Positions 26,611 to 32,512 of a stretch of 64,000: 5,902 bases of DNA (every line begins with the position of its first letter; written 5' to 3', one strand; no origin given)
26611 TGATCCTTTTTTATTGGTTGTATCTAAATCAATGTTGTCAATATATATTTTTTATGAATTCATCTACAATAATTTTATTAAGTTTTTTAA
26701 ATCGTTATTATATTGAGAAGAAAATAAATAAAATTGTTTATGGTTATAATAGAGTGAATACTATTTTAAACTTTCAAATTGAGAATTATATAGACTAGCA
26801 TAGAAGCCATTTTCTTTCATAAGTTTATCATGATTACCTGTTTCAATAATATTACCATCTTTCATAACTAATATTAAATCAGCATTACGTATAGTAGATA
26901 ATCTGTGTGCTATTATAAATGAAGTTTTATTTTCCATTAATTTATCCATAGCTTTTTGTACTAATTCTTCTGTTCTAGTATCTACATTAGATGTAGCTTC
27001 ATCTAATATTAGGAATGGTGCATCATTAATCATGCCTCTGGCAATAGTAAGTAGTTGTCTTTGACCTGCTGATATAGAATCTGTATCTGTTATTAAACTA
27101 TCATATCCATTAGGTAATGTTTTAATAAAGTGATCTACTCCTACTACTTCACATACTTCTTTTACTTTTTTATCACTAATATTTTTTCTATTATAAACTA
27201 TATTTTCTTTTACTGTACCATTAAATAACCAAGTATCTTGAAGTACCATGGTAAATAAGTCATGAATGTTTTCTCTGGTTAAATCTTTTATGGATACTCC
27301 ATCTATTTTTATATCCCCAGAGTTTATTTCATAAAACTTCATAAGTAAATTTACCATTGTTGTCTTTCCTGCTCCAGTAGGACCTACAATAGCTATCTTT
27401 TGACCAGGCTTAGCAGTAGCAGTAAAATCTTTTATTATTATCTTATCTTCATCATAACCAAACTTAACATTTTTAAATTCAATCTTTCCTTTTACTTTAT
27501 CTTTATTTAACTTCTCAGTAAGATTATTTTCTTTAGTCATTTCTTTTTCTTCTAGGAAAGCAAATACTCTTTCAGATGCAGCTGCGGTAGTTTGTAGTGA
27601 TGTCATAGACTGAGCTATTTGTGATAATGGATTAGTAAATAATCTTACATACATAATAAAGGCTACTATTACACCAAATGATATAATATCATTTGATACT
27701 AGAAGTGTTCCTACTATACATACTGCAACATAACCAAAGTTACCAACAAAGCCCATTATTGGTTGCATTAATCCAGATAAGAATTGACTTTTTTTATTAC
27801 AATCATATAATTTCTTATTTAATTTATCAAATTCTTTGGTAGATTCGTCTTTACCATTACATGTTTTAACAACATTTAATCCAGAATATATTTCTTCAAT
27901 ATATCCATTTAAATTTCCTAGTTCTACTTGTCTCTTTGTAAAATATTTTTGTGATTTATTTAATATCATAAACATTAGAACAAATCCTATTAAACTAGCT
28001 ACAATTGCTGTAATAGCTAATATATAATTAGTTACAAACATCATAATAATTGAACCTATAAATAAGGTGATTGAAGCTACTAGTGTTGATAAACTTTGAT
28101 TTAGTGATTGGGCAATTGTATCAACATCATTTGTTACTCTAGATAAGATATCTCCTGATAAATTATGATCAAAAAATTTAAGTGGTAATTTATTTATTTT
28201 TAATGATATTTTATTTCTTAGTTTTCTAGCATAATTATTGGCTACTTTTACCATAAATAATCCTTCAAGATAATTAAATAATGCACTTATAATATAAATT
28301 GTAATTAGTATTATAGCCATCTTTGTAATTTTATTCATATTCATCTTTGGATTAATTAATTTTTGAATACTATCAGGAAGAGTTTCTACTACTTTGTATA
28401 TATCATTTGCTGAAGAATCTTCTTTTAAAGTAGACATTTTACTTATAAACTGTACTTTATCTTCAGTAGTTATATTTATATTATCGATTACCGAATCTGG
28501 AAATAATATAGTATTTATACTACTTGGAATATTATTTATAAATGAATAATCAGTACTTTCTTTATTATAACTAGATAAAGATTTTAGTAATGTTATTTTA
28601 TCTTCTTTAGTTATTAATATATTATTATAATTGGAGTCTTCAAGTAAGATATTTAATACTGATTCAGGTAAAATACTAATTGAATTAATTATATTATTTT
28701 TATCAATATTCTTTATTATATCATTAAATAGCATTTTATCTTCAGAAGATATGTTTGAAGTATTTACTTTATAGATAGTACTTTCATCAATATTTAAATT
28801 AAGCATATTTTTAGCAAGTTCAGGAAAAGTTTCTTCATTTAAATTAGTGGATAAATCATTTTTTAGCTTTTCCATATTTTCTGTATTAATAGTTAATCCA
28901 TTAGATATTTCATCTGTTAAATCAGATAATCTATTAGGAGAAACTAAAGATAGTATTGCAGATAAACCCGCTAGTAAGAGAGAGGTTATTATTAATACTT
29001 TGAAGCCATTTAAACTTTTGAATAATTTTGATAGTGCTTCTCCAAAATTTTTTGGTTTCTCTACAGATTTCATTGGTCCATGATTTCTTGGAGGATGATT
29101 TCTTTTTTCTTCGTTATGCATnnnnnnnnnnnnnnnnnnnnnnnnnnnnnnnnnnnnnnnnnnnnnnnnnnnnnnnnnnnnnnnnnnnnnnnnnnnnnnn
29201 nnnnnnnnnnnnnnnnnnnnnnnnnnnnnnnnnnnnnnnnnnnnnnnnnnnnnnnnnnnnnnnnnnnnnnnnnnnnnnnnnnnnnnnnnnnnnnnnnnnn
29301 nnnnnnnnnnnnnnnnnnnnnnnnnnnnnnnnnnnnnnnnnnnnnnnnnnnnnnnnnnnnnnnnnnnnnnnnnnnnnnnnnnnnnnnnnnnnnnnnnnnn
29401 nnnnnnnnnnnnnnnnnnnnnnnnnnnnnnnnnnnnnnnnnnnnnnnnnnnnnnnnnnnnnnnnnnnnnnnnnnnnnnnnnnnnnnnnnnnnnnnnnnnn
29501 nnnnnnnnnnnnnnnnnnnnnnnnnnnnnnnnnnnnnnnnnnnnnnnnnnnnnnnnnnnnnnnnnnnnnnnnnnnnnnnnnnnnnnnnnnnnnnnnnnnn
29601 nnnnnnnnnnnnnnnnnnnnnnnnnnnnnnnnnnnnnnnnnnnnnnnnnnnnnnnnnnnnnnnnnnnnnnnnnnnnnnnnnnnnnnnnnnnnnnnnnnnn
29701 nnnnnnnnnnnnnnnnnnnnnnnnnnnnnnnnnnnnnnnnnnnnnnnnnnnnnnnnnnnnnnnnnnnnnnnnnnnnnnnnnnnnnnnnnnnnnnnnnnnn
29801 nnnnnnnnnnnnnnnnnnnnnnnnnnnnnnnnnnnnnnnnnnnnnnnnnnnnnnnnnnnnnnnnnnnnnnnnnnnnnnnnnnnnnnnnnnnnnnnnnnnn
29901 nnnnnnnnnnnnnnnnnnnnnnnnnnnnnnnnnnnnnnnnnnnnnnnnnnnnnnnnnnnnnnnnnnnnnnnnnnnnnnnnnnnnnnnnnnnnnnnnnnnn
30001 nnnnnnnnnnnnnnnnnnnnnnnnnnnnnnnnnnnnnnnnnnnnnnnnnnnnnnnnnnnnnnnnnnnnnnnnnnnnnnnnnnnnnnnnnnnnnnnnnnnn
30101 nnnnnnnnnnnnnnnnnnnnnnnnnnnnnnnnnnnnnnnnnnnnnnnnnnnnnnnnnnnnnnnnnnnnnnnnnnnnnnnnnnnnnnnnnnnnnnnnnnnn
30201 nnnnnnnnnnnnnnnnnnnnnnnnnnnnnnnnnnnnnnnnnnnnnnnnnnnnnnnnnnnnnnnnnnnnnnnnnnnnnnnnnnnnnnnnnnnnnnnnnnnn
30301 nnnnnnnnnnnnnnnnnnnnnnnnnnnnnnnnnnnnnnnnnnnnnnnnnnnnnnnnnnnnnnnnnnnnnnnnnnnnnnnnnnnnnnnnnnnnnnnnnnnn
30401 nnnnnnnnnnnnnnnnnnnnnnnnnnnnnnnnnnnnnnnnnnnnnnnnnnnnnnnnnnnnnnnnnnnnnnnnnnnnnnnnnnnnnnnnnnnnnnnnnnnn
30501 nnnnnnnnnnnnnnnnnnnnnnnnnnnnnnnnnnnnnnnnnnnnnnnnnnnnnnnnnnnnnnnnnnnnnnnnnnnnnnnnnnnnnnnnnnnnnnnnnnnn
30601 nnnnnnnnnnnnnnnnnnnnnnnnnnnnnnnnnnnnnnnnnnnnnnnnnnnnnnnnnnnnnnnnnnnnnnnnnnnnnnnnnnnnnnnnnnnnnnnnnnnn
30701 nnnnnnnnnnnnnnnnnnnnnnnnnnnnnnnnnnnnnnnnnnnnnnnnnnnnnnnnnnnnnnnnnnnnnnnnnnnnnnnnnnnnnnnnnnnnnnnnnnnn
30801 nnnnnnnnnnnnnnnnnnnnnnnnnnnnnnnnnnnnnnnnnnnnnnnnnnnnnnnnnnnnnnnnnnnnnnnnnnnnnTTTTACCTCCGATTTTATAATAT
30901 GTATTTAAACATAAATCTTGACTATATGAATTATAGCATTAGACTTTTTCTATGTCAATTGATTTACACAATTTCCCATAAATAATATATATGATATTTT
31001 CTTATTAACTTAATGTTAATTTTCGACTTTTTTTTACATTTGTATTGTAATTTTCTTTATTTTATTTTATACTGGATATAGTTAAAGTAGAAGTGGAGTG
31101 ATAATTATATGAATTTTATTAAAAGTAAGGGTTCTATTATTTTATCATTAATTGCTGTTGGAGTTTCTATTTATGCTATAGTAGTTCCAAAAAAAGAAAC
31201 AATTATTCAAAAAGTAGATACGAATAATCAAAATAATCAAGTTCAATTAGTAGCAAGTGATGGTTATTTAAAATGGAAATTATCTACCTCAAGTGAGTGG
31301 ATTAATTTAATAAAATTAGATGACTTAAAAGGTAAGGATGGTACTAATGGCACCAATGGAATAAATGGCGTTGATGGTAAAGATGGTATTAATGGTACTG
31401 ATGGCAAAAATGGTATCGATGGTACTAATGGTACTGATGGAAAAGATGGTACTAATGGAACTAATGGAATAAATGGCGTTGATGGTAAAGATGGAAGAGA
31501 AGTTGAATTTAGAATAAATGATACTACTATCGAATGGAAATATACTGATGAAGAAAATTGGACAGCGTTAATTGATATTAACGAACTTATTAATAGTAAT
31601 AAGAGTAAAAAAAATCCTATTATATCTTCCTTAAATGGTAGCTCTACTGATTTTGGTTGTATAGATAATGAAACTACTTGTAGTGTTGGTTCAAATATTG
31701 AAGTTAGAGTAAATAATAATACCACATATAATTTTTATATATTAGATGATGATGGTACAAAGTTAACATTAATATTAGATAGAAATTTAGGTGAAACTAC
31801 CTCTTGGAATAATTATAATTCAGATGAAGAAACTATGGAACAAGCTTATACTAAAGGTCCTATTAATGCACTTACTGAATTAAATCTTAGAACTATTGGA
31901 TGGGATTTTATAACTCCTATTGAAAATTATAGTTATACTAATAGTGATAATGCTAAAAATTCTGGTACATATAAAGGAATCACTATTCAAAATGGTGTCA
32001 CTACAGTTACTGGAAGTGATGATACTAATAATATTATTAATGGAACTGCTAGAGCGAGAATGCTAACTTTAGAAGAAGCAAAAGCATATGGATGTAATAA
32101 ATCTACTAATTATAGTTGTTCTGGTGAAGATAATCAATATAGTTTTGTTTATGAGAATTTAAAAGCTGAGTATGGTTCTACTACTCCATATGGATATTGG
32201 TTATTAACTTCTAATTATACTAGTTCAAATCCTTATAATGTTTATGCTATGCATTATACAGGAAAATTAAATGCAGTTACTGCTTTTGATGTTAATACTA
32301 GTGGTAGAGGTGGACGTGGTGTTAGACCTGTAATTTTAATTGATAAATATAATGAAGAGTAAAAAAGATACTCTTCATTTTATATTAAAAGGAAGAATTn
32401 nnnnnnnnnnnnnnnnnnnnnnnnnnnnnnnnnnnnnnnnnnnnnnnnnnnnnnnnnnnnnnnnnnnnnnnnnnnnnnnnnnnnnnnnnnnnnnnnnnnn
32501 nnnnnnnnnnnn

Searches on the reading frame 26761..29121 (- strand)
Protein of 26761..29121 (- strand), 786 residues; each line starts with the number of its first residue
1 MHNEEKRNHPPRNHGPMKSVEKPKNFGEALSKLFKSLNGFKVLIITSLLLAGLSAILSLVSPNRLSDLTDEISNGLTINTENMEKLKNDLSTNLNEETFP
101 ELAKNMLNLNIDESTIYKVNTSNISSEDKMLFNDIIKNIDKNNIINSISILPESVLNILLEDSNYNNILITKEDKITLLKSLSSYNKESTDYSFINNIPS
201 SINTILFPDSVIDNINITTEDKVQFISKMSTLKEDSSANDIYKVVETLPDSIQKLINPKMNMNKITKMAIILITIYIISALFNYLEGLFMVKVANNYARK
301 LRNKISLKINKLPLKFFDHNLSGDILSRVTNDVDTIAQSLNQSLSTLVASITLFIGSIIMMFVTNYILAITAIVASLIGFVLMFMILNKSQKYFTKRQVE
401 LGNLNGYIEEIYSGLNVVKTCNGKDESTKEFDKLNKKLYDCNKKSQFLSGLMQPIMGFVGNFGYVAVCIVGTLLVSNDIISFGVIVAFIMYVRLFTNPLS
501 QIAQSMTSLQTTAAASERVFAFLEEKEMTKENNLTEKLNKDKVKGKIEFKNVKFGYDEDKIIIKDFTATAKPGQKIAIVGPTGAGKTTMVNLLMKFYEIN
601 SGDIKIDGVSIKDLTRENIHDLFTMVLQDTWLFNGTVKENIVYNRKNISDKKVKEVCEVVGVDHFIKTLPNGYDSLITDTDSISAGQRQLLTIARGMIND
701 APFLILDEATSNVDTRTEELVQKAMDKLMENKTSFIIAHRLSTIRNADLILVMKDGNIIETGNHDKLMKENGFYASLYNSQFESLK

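Call 63: search_protein_families(library=pfam, proteins=[window:26761-29121:-], max_evalue=0.0001)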
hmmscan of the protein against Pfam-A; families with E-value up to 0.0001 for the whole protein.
window:26761-29121:- (786 aa): 3 families
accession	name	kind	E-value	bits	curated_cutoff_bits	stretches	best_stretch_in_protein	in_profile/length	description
PF00664.28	ABC_membrane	-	5.8e-48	164.4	28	1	256-499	29-274/274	ABC transporter transmembrane region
PF00005.33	ABC_tran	-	5.7e-27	95.4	25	1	564-711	2-137/137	ABC transporter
PF02463.25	SMC_N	-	8e-06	25.9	40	1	502-752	92-210/220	RecF/RecN/SMC N terminal domain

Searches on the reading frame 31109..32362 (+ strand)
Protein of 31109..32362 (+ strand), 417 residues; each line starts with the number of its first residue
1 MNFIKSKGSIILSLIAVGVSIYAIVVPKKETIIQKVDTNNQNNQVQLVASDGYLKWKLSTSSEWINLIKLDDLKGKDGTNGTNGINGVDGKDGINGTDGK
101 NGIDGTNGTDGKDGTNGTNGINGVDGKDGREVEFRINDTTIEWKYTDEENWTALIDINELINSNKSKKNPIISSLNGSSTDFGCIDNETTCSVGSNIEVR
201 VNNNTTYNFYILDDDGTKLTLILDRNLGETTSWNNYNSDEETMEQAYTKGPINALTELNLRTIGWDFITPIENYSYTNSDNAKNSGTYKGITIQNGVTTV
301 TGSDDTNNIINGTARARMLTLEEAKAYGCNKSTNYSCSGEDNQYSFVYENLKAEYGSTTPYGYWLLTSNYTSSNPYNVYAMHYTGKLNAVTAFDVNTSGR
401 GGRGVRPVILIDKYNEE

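Call 63: search_protein_families(library=pfam, proteins=[window:31109-32362:+], max_evalue=0.0001)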
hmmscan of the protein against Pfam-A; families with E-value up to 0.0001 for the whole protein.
window:31109-32362:+ (417 aa): 1 family
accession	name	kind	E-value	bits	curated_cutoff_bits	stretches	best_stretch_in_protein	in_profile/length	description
PF01391.23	Collagen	-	3.1e-09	36.9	27.2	1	75-130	1-56/60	Collagen triple helix repeat (20 copies)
